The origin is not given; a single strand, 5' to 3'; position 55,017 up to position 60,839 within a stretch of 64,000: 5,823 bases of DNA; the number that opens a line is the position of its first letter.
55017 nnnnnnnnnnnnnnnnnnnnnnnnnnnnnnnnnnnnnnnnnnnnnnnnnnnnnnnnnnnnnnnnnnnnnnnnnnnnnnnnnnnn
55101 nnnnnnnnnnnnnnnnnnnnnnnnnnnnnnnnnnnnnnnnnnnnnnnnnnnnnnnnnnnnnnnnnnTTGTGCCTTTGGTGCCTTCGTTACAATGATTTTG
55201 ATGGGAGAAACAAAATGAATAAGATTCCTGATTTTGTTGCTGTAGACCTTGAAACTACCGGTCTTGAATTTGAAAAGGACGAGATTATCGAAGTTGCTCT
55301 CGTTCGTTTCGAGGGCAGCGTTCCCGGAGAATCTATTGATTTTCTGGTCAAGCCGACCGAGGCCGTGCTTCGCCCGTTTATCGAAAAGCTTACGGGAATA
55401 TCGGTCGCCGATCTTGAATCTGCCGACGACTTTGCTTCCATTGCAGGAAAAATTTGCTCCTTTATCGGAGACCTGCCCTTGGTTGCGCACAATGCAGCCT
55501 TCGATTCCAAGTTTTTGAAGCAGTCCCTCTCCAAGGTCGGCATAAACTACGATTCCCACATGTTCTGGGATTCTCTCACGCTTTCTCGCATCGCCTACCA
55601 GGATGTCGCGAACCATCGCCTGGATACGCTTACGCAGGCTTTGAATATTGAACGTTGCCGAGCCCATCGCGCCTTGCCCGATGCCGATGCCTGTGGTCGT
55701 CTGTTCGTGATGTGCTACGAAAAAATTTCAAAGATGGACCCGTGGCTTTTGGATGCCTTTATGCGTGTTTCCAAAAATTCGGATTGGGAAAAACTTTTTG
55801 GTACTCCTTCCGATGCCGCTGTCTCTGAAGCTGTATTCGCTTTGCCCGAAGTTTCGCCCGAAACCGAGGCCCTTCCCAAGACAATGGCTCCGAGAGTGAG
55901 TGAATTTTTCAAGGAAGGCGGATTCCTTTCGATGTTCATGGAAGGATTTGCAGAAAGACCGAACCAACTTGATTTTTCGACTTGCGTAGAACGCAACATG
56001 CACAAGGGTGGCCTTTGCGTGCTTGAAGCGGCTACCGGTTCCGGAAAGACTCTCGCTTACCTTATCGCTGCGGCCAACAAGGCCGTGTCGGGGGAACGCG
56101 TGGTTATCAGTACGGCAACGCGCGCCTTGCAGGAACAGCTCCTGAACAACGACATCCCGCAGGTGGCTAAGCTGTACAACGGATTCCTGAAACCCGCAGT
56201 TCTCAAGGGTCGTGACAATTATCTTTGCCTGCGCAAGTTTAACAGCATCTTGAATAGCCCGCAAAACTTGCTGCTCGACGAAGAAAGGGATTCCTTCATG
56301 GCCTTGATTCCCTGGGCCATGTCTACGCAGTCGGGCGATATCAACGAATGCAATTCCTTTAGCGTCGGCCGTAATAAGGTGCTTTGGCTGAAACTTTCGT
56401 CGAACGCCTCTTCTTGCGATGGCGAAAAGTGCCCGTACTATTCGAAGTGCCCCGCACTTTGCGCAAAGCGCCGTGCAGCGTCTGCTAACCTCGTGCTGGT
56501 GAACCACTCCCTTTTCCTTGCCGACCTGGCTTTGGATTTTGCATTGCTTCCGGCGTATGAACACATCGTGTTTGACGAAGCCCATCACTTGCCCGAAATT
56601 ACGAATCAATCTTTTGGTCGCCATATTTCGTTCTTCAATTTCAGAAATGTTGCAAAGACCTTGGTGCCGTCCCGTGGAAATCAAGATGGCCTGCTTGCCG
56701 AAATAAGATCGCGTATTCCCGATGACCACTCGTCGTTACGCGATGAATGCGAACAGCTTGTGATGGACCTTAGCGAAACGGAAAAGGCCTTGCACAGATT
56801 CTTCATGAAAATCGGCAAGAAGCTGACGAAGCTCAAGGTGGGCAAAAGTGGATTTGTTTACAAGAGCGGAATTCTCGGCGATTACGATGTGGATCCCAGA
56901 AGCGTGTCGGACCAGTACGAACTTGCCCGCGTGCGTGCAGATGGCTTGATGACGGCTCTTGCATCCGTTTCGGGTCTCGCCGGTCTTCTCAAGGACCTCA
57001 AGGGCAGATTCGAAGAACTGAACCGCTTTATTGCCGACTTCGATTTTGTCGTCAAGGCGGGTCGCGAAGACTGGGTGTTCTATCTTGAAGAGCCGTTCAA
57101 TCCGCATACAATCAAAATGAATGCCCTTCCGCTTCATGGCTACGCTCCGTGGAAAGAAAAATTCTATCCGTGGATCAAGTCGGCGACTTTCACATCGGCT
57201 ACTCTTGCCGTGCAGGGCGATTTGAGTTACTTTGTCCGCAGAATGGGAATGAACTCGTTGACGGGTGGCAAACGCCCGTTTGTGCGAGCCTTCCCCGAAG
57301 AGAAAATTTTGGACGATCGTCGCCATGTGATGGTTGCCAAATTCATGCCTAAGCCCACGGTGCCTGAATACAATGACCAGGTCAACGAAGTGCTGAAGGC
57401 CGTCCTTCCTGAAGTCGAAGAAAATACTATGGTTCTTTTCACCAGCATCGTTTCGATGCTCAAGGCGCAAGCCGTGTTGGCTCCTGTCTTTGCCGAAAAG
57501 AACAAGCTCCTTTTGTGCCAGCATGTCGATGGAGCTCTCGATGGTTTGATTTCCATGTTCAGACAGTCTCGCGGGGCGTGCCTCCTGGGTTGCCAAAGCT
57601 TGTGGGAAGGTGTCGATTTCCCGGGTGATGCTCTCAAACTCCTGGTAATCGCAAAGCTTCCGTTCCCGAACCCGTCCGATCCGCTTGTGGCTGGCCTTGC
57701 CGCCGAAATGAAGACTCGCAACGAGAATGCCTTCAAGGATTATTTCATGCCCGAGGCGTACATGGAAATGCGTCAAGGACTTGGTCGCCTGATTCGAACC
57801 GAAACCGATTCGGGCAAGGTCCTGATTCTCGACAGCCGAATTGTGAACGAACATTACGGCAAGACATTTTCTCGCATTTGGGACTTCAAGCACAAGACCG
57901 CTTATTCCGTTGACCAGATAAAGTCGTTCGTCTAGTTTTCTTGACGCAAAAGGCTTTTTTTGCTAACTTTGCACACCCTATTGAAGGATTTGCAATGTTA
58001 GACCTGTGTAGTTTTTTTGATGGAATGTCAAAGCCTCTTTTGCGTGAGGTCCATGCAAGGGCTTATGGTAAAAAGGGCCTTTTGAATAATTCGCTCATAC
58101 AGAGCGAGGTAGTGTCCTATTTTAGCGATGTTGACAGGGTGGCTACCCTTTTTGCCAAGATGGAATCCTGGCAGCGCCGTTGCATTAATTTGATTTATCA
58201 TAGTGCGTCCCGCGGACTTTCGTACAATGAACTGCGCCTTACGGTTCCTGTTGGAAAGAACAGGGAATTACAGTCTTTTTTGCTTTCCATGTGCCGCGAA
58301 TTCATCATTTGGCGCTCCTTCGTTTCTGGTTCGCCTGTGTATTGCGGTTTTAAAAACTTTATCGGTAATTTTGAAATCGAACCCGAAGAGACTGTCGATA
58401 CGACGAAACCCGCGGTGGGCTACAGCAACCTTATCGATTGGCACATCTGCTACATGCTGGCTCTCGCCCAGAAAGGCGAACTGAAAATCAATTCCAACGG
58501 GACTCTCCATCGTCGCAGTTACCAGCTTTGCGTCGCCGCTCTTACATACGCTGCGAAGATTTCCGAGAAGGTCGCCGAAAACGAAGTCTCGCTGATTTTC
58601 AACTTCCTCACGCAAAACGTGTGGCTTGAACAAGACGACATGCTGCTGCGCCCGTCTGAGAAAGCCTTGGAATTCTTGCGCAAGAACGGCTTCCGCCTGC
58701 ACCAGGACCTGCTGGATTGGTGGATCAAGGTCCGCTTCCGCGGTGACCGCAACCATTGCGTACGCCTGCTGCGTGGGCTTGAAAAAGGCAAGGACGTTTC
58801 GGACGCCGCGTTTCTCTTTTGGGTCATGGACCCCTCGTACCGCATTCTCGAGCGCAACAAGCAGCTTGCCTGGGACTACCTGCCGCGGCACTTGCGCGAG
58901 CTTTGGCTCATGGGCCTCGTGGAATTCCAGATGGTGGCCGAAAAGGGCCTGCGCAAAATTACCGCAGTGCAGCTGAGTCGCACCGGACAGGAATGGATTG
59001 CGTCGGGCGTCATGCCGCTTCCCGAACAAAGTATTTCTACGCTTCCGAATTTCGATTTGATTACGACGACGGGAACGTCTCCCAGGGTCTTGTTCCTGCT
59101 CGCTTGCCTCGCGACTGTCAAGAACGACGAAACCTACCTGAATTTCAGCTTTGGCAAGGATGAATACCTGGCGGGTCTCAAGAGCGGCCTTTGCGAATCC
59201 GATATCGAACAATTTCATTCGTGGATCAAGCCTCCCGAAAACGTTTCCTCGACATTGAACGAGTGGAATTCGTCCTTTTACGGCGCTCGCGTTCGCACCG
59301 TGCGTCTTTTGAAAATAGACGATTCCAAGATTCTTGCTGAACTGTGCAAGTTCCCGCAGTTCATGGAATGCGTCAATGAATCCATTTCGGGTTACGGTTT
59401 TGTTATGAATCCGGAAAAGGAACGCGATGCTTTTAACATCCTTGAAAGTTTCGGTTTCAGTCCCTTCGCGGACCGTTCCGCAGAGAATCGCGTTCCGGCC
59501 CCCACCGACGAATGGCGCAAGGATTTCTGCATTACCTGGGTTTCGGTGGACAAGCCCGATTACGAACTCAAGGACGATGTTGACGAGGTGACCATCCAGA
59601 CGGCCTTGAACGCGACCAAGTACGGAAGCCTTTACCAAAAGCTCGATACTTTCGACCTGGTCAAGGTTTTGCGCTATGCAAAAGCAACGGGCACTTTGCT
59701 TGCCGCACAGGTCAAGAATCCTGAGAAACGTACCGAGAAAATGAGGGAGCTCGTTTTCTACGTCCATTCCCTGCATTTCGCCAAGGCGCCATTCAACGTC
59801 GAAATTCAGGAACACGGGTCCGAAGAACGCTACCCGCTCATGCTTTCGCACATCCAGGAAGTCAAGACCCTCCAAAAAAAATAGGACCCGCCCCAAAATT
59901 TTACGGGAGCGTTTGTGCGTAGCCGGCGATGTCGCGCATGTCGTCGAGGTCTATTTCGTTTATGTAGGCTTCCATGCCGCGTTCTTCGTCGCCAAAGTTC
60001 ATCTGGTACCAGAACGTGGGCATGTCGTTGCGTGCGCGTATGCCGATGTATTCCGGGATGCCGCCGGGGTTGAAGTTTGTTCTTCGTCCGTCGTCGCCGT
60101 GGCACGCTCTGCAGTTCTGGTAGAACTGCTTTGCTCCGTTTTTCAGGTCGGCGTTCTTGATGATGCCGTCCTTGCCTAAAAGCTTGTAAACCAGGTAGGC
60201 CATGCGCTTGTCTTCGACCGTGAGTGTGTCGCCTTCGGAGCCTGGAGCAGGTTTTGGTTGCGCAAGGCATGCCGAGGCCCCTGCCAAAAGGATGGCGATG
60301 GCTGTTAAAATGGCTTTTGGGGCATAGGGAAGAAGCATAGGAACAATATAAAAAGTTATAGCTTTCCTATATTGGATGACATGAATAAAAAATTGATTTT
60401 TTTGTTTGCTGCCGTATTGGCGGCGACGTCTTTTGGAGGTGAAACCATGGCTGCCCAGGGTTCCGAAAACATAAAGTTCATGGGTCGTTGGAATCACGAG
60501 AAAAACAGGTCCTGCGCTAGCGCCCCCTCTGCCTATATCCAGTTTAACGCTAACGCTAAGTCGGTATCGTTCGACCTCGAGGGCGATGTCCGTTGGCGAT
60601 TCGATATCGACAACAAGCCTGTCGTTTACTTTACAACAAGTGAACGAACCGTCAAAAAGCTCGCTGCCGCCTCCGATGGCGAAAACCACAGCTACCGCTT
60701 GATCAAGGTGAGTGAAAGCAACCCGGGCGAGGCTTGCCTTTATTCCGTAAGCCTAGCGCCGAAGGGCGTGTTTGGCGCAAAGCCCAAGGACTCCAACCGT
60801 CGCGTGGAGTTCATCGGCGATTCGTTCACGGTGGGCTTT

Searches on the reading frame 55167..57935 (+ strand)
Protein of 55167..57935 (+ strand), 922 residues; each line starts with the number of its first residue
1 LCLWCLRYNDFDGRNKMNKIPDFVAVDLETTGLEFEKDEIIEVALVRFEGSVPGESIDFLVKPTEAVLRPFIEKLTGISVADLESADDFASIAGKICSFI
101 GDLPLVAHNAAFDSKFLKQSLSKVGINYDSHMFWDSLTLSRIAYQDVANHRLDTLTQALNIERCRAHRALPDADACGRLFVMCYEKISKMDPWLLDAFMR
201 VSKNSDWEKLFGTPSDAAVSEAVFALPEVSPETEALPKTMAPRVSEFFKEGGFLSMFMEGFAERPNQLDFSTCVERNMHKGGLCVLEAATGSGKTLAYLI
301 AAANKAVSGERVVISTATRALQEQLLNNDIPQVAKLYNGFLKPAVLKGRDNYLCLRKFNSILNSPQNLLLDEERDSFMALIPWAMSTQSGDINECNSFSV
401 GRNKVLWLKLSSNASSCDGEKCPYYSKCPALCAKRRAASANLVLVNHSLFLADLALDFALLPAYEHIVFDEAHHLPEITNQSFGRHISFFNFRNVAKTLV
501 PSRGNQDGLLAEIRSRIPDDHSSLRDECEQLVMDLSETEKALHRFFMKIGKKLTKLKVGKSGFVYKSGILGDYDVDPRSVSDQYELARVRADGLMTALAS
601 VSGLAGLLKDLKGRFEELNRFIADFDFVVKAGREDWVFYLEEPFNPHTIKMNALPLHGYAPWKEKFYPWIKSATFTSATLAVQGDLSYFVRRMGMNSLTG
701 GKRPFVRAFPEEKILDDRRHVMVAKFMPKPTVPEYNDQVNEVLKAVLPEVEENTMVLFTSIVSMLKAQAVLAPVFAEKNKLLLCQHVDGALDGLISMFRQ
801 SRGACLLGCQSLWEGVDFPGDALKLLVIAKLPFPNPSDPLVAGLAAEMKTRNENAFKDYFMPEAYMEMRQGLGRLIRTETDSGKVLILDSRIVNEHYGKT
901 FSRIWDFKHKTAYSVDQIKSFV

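Call 94: search_protein_families(library=pfam, proteins=[window:55167-57935:+], max_evalue=0.001)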
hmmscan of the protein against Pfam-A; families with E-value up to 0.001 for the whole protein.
window:55167-57935:+ (922 aa): 5 families
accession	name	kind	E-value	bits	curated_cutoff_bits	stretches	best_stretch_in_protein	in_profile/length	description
PF13307.12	Helicase_C_2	-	1.3e-39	136.4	25.3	1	746-905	4-167/170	Helicase C-terminal domain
PF00929.31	RNase_T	-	6.3e-30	105.3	24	1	24-180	1-164/164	Exonuclease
PF00270.35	DEAD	-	1.4e-09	38.4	26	1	279-328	12-64/167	DEAD/DEAH box helicase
PF04851.21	ResIII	-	6e-06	26.7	22.5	0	281-334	23-77/164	Type III restriction enzyme, res subunit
PF16473.11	Rv2179c-like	-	6.3e-05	23.2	27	0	90-180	81-173/177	3'-5' exoribonuclease Rv2179c-like domain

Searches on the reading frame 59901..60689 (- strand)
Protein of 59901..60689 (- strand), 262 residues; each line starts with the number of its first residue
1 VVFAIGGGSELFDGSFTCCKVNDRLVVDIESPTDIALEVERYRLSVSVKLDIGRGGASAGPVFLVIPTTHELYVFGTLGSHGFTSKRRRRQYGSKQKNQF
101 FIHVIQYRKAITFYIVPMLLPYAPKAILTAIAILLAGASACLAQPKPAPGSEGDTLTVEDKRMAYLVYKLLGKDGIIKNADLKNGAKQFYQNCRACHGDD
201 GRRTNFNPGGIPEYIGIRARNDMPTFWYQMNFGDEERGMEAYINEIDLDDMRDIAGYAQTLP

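Call 94: search_protein_families(library=pfam, proteins=[window:59901-60689:-], max_evalue=0.001)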
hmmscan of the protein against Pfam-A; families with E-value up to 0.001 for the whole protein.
window:59901-60689:- (262 aa): 1 family
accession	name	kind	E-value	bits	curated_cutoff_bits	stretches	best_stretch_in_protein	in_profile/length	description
PF13442.11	Cytochrome_CBB3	-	0.00013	22.6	27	1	180-257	1-67/68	Cytochrome C oxidase, cbb3-type, subunit III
